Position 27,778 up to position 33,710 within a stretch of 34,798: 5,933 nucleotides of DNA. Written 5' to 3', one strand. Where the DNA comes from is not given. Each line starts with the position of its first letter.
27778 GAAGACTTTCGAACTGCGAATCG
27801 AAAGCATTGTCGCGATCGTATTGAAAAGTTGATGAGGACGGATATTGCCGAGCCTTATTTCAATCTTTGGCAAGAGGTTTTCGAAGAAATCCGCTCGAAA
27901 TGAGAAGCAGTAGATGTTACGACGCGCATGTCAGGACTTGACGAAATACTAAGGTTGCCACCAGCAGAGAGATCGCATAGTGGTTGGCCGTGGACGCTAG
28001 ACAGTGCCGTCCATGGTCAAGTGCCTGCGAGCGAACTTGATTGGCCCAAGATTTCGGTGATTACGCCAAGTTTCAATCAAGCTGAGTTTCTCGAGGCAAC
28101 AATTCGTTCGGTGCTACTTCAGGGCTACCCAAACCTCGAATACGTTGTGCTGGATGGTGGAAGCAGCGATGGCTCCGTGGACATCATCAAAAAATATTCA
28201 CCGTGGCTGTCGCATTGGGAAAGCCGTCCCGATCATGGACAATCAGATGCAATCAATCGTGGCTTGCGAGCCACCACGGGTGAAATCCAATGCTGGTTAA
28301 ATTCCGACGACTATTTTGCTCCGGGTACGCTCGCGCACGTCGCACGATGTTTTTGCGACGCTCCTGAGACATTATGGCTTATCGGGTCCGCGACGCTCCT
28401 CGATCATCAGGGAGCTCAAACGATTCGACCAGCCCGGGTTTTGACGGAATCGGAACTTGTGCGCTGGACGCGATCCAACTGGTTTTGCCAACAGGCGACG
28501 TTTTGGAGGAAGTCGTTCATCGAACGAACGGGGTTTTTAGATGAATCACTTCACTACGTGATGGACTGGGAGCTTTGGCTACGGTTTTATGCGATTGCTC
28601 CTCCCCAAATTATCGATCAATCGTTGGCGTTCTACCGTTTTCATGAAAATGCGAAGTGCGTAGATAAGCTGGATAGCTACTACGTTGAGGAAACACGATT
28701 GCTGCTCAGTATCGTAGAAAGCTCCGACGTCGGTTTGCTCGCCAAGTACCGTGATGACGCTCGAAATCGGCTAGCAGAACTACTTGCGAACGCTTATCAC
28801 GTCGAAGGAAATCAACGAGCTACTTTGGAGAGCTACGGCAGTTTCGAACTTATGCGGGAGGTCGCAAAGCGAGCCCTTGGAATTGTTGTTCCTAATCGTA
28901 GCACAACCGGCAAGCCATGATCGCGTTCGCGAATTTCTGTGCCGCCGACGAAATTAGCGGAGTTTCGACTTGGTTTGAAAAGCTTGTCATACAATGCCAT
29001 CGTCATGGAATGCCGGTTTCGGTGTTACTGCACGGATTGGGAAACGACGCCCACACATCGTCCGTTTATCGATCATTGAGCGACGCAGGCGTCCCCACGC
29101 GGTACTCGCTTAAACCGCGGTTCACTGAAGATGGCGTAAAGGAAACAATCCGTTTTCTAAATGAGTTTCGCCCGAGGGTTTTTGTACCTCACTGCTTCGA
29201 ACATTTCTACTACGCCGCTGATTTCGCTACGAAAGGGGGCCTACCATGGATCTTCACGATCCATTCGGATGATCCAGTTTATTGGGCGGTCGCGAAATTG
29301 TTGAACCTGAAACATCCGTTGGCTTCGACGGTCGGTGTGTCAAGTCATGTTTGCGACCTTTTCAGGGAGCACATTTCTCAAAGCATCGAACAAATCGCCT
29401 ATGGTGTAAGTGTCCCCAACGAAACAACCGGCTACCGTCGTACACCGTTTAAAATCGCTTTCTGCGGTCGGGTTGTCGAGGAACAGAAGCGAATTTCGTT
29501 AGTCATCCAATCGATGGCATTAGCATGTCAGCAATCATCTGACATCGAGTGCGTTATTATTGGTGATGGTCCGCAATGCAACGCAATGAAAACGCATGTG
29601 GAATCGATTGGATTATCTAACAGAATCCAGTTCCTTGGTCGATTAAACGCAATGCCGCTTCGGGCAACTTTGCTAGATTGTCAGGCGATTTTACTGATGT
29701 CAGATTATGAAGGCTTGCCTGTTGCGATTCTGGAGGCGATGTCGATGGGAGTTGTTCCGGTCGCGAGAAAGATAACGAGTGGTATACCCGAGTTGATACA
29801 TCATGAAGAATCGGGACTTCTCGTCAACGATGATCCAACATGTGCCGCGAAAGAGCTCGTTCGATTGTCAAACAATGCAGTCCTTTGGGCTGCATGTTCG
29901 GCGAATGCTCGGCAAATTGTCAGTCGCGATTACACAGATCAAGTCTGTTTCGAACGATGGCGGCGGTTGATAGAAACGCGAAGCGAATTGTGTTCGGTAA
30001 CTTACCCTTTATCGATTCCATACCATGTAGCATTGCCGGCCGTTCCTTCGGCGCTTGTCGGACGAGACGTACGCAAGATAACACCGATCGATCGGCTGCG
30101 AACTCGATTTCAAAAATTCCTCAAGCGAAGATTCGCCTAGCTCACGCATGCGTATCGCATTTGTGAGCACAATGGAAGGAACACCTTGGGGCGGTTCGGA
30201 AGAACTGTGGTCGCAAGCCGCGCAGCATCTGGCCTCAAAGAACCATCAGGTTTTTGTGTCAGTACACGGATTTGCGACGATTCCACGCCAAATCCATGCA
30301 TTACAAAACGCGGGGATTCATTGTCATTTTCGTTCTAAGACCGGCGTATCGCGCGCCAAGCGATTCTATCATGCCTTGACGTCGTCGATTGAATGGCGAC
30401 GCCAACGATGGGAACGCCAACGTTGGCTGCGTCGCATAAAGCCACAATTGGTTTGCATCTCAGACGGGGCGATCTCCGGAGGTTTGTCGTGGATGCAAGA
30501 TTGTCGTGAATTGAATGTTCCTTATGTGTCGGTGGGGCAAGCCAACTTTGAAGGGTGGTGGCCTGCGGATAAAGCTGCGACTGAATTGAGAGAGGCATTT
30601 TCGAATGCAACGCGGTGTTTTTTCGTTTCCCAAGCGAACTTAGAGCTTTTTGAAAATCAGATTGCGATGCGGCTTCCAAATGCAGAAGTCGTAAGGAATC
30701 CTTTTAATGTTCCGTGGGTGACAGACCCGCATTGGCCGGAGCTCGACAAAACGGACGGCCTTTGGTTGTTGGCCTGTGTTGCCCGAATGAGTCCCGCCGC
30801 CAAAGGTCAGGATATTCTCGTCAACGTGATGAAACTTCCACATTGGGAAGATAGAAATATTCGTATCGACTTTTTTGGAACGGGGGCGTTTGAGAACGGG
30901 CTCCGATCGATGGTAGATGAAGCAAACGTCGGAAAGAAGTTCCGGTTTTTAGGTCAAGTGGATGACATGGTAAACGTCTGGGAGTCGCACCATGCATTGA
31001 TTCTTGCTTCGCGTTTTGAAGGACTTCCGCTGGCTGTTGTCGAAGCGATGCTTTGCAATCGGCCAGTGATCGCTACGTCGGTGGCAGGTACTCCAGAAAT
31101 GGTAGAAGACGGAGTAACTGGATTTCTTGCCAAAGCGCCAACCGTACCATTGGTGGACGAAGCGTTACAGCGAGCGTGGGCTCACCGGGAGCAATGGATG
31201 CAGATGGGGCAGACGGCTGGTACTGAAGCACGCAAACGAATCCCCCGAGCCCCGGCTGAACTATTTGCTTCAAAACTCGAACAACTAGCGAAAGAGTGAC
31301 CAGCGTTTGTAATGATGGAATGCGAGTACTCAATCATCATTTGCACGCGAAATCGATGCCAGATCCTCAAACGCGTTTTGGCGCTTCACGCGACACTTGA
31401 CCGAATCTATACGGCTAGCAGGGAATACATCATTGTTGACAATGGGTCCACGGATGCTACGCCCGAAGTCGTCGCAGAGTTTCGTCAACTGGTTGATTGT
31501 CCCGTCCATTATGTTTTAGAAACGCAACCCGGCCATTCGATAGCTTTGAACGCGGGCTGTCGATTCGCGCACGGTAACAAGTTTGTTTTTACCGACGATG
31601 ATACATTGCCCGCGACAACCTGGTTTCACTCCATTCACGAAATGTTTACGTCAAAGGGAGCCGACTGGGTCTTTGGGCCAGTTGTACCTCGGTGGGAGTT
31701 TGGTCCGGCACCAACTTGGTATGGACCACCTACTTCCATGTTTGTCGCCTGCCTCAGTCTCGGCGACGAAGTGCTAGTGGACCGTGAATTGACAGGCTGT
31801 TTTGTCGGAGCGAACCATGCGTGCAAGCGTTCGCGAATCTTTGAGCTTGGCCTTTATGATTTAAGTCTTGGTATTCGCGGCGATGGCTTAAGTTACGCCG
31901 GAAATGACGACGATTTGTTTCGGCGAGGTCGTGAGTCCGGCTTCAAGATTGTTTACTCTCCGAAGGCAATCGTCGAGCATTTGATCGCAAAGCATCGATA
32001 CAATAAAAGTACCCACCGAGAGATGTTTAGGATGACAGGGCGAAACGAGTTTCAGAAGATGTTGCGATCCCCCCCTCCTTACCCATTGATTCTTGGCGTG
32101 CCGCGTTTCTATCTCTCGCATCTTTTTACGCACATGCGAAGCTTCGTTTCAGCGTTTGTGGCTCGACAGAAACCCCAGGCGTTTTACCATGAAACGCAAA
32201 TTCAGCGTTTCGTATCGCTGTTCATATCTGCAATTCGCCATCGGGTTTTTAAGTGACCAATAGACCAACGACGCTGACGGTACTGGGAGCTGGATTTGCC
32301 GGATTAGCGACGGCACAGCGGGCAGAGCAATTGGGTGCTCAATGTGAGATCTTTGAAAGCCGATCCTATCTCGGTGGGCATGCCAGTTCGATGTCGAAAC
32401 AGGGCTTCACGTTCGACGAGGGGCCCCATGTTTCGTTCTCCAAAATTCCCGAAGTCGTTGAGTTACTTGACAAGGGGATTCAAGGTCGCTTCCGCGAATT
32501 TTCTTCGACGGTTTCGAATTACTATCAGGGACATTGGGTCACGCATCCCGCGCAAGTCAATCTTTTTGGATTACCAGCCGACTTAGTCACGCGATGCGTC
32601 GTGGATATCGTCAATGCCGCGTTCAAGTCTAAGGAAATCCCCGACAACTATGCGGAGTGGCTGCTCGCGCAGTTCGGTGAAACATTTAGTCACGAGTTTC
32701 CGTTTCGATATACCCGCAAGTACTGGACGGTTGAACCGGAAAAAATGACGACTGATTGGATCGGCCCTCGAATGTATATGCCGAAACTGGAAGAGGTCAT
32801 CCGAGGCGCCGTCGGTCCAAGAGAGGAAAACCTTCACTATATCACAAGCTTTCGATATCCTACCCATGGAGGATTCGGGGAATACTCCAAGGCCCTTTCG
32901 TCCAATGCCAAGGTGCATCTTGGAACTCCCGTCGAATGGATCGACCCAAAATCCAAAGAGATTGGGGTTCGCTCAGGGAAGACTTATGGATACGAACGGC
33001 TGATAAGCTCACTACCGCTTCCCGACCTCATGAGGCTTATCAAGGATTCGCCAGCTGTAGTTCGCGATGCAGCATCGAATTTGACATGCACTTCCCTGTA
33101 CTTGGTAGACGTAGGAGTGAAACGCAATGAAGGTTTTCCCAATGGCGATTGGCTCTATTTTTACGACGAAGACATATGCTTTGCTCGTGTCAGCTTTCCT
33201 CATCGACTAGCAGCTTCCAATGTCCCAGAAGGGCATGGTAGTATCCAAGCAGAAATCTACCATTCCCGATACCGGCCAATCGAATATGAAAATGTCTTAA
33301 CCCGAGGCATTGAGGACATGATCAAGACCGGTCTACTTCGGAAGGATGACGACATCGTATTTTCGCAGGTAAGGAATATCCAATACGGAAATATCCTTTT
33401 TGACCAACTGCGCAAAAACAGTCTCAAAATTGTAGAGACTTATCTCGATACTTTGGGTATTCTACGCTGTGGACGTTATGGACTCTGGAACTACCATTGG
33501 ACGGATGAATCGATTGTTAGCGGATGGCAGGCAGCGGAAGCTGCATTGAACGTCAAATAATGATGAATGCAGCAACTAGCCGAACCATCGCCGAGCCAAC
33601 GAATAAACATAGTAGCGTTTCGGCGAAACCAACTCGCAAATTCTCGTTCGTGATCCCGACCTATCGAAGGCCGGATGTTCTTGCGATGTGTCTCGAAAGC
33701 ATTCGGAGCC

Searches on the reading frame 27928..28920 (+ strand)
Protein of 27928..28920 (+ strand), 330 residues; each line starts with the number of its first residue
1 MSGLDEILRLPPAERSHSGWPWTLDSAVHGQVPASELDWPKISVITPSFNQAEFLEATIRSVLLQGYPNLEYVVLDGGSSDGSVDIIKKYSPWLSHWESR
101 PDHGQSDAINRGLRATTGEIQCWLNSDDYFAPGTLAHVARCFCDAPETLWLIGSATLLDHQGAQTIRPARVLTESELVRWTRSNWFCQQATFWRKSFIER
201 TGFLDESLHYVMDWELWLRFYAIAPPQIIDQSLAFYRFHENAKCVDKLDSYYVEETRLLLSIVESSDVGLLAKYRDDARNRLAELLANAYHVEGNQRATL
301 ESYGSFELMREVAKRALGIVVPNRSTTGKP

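Call 5: search_protein_families(library=ncbifam, proteins=[window:27928-28920:+], max_evalue=0.00001)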
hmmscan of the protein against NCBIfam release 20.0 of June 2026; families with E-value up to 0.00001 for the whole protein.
window:27928-28920:+ (330 aa): 12 families
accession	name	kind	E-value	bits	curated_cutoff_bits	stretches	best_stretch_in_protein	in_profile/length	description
NF047683.1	TeichurnBiosyTuaG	equivalog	1.7e-13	50.8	400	1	40-138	6-107/252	teichuronic acid biosynthesis protein TuaG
NF007482.0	PRK10073.1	equivalog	3.5e-13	49.3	423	1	39-133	5-101/334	glycosyltransferase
TIGR04283.1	glyco_like_mftF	equivalog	4.5e-13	49.3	182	1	42-233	1-182/221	TIGR04283 family arsenosugar biosynthesis glycosyltransferase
NF053739.1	GlytfEpsEBac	equivalog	9.2e-13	47.8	450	1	40-253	1-218/265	glycosyltransferase EpsE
TIGR04009.1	wcaE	equivalog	6.6e-11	41.9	369.2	1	42-169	3-133/248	colanic acid biosynthesis glycosyltransferase WcaE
TIGR03937.1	PgaC_IcaA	equivalog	7e-11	41.7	422.3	1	35-147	40-155/407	poly-beta-1,6-N-acetyl-D-glucosamine synthase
TIGR03965.1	mycofact_glyco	equivalog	3.1e-08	32.9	280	1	24-145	58-182/467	mycofactocin biosynthesis glycosyltransferase MftF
NF050050.1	ProtGlycPglI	equivalog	1.1e-07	31.5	500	1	40-138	2-104/306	GalNAc(5)-diNAcBac-PP-undecaprenol beta-1,3-glucosyltransferase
TIGR03469.1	HpnB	hypoth_equivalog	1.3e-07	31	379.25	1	22-90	23-95/386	hopene-associated glycosyltransferase HpnB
NF041875.1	EPS_EpsD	equivalog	2.8e-07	30.2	370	1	42-151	1-113/325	exopolysaccharide biosynthesis glycosyltransferase EpsD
TIGR03111.1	glyc2_xrt_Gpos1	hypoth_equivalog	9.7e-07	27.9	363.95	1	37-162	46-175/439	TIGR03111 family XrtG-associated glycosyltransferase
NF038299.1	EPS_HpsN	equivalog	1.4e-06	27.5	425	1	40-148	1-112/317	hormogonium polysaccharide biosynthesis glycosyltransferase HpsN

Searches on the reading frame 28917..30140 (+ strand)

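Call 5: search_protein_families(library=ncbifam, proteins=[window:28917-30140:+], max_evalue=0.00001)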
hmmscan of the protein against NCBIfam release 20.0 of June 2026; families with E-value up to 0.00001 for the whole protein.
window:28917-30140:+ (407 aa): 21 families
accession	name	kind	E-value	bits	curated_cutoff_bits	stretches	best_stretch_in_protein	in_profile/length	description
NF041876.1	EPS_EpsE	equivalog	2.7e-23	82.8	400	1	175-342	212-383/389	exopolysaccharide biosynthesis GT4 family glycosyltransferase EpsE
TIGR03999.1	thiol_BshA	equivalog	6.2e-22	78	273.7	1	191-350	212-368/375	N-acetyl-alpha-D-glucosaminyl L-malate synthase BshA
TIGR03088.1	stp2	hypoth_equivalog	2.7e-18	66.2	409.05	1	178-353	195-371/374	TIGR03088 family PEP-CTERM/XrtA system glycosyltransferase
TIGR04005.1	wcaL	equivalog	4e-16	58.9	537.6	1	176-352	221-403/406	colanic acid biosynthesis glycosyltransferase WcaL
NF050056.1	ProtGlycPglH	equivalog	9.7e-16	57.8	600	1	128-353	130-351/354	GalNAc-alpha-(1->4)-GalNAc-alpha-(1->3)-diNAcBac-PP-undecaprenol alpha-1,4-N-acetyl-D-galactosaminyltransferase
NF007396.0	PRK09922.1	equivalog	3.7e-14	52.4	385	1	178-304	183-309/361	lipopolysaccharide 1,6-galactosyltransferase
NF047684.1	TeichurnBiosyTuaC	equivalog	1.6e-12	47.1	550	1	180-340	222-374/391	teichuronic acid biosynthesis protein TuaC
TIGR04063.1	stp3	hypoth_equivalog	3.6e-12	45.9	442.05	1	193-349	228-389/397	TIGR04063 family PEP-CTERM/XrtA system glycosyltransferase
NF047880.1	glyco_SdgA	exception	4e-12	45.5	800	1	135-352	273-487/488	serine-aspartate repeat adhesin O-glycosyltransferase SdgA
NF038011.1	PelF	equivalog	1.6e-11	43.9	100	1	177-351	306-488/489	GT4 family glycosyltransferase PelF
NF041010.1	glycosy_Agl16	equivalog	2.3e-11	43.1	575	1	179-307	181-306/352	glycosylation protein Agl16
NF050063.1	ProtGlycPglJ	equivalog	3.7e-11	42.8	500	1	176-332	194-344/363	N-acetylgalactosamine-N,N'-diacetylbacillosaminyl-diphospho-undecaprenol 4-alpha-N-acetylgalactosaminyltransferase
NF038229.1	Glyco4_Geo_Pelo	equivalog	8.3e-11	41.5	400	1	229-351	212-332/338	GPMC system family 4 glycosyltransferase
NF046085.1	XrtY_assoc_Gly1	equivalog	1.6e-10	40.4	400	1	167-351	194-380/387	XrtY-associated glycosyltransferase XYAG1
NF011726.0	PRK15179.1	equivalog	2.1e-10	39.6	733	1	187-306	526-642/694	Vi polysaccharide biosynthesis protein TviE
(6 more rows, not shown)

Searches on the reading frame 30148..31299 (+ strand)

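Call 5: search_protein_families(library=ncbifam, proteins=[window:30148-31299:+], max_evalue=0.00001)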
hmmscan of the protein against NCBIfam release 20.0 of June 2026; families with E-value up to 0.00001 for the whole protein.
window:30148-31299:+ (383 aa): 23 families
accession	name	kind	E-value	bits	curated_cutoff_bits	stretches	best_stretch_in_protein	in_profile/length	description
TIGR03088.1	stp2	hypoth_equivalog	2.9e-21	76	409.05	1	203-365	192-353/374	TIGR03088 family PEP-CTERM/XrtA system glycosyltransferase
NF041876.1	EPS_EpsE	equivalog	1.4e-19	70.6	400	1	151-359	159-374/389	exopolysaccharide biosynthesis GT4 family glycosyltransferase EpsE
TIGR03999.1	thiol_BshA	equivalog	7.6e-17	61.3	273.7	1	242-364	234-356/375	N-acetyl-alpha-D-glucosaminyl L-malate synthase BshA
NF011726.0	PRK15179.1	equivalog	1e-12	47.2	733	1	237-343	548-656/694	Vi polysaccharide biosynthesis protein TviE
TIGR04063.1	stp3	hypoth_equivalog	3.9e-11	42.5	442.05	1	219-357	226-371/397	TIGR04063 family PEP-CTERM/XrtA system glycosyltransferase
NF038229.1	Glyco4_Geo_Pelo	equivalog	4.6e-11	42.3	400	1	91-328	48-285/338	GPMC system family 4 glycosyltransferase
NF050063.1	ProtGlycPglJ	equivalog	3.5e-10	39.6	500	1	176-347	167-333/363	N-acetylgalactosamine-N,N'-diacetylbacillosaminyl-diphospho-undecaprenol 4-alpha-N-acetylgalactosaminyltransferase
TIGR03449.1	mycothiol_MshA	equivalog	5.8e-10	38.6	462.5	1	237-363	253-386/406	D-inositol-3-phosphate glycosyltransferase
NF047880.1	glyco_SdgA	exception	3.4e-09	35.8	800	1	225-336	334-446/488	serine-aspartate repeat adhesin O-glycosyltransferase SdgA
NF007396.0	PRK09922.1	equivalog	8.3e-09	34.8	385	1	235-345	210-325/361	lipopolysaccharide 1,6-galactosyltransferase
NF041010.1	glycosy_Agl16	equivalog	4.5e-08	32.3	575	1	209-332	183-306/352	glycosylation protein Agl16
TIGR02149.1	glgA_Coryne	subfamily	7.4e-08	31.9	302.4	1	272-332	275-335/391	glycogen synthase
TIGR04348.1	TIGR04348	equivalog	7.6e-08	31.7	300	1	234-366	164-297/310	selenoneine biosynthesis selenosugar synthase SenB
NF012034.0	PRK15490.1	equivalog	9.3e-08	30.9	813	1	252-342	444-534/578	Vi polysaccharide biosynthesis glycosyltransferase TviE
NF050056.1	ProtGlycPglH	equivalog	2.6e-07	30.1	600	1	220-332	194-305/354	GalNAc-alpha-(1->4)-GalNAc-alpha-(1->3)-diNAcBac-PP-undecaprenol alpha-1,4-N-acetyl-D-galactosaminyltransferase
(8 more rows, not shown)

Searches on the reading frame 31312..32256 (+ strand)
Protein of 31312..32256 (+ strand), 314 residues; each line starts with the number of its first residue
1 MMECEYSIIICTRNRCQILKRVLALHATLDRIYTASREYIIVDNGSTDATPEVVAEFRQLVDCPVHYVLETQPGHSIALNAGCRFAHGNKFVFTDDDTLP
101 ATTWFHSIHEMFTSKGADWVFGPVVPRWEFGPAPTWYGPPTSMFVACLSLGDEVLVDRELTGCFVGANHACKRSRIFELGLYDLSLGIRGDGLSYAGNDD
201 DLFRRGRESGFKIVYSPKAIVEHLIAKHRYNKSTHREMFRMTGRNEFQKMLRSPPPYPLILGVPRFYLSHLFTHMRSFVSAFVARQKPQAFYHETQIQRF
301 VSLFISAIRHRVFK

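Call 6: search_protein_families(library=ncbifam, proteins=[window:31312-32256:+], max_evalue=0.00001)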
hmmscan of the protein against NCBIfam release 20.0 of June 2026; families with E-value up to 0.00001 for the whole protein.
window:31312-32256:+ (314 aa): 6 families
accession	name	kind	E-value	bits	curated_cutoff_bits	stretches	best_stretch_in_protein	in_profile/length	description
NF038302.1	EPS_HpsE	equivalog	1.6e-23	83.2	300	1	5-256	2-256/307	hormogonium polysaccharide biosynthesis glycosyltransferase HpsE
TIGR03965.1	mycofact_glyco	equivalog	6.2e-18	64.9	280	1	6-224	76-281/467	mycofactocin biosynthesis glycosyltransferase MftF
NF041875.1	EPS_EpsD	equivalog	6.3e-18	65.2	370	1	7-232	2-215/325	exopolysaccharide biosynthesis glycosyltransferase EpsD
NF041394.1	GtaseAglG_Halo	equivalog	9e-15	54.7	440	1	6-231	3-223/304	glucosyl-dolichyl phosphate glucuronosyltransferase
TIGR04283.1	glyco_like_mftF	equivalog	1.6e-11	44.2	182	1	7-119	2-104/221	TIGR04283 family arsenosugar biosynthesis glycosyltransferase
NF007482.0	PRK10073.1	equivalog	7.9e-09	35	423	1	5-111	7-109/334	glycosyltransferase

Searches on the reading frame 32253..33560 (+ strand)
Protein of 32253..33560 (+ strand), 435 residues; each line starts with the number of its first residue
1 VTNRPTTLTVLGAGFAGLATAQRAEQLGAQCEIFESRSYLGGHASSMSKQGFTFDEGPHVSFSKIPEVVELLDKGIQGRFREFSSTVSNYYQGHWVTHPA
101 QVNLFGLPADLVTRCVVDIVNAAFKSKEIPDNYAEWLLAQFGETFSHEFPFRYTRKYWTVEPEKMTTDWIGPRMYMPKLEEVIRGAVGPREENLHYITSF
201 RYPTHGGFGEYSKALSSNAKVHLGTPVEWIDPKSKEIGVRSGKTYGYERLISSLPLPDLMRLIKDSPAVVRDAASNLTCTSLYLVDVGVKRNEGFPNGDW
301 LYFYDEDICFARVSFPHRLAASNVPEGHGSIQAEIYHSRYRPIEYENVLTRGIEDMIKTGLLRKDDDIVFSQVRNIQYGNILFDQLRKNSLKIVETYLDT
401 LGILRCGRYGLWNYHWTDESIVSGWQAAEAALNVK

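Call 6: search_protein_families(library=ncbifam, proteins=[window:32253-33560:+], max_evalue=0.00001)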
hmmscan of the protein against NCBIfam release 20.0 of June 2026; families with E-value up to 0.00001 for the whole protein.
window:32253-33560:+ (435 aa): 12 families
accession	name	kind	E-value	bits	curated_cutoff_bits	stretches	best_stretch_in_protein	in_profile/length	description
NF005548.0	PRK07208.1-4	equivalog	3e-49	167.9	389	1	7-430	5-449/488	hypothetical protein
NF005547.0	PRK07208.1-3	equivalog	1e-43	149.8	380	1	6-432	5-442/465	hypothetical protein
NF005545.0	PRK07208.1-1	equivalog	1.5e-26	92.8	451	1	6-425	8-455/504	hypothetical protein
TIGR02734.1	crtI_fam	subfamily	8.2e-14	51.2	238.1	1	9-70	2-61/504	phytoene desaturase family protein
TIGR03467.1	HpnE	equivalog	2.9e-12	46.7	283.05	1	9-74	2-69/430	hydroxysqualene dehydroxylase HpnE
NF058655.1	CrtID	equivalog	4.1e-12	45.7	640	1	9-92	2-76/478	bifunctional phytoene desaturase/3,4-desaturase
NF005546.0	PRK07208.1-2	equivalog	3.3e-11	42.4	418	0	116-431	150-502/527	hypothetical protein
NF005560.0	PRK07233.1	equivalog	3.8e-11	42.5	252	1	8-93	3-89/435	hypothetical protein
NF008841.0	PRK11883.1-1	equivalog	4.6e-09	35.7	517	0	6-111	4-113/453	protoporphyrinogen oxidase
NF042421.1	hydcarot_desat_CrtD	equivalog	9.2e-09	34.3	500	1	9-83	5-77/487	1-hydroxycarotenoid 3,4-desaturase CrtD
TIGR02732.1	zeta_caro_desat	equivalog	9.4e-08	31.4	622.15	1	9-74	3-69/474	9,9'-di-cis-zeta-carotene desaturase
TIGR02733.1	desat_CrtD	equivalog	6.1e-06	25.2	549.7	1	7-57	3-53/492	C-3',4' desaturase CrtD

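Call 17: search_protein_families(library=pfam, proteins=[window:32253-33560:+], max_evalue=0.01)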
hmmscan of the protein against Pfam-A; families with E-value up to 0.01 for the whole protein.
window:32253-33560:+ (435 aa): 7 families
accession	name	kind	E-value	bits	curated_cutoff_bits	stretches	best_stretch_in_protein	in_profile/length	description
PF01593.30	Amino_oxidase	-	1.8e-13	51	19.8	1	15-282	1-284/443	Flavin containing amine oxidoreductase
PF13450.12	NAD_binding_8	-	4.4e-13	49.7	21.9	1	10-73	1-66/68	NAD(P)-binding Rossmann-like domain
PF12831.13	FAD_oxidored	-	6.9e-05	22.7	27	1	9-89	3-70/416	FAD dependent oxidoreductase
PF07992.20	Pyr_redox_2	-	0.00015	21.7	26.1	0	8-79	3-70/291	Pyridine nucleotide-disulphide oxidoreductase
PF01262.27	AlaDh_PNT_C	-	0.00023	21.1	23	1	4-39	27-62/214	Alanine dehydrogenase/PNT, C-terminal domain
PF01266.30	DAO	-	0.0011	19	27.9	1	9-48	3-42/353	FAD dependent oxidoreductase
PF00890.30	FAD_binding_2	-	0.0095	15.6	20.4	0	10-48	4-41/414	FAD binding domain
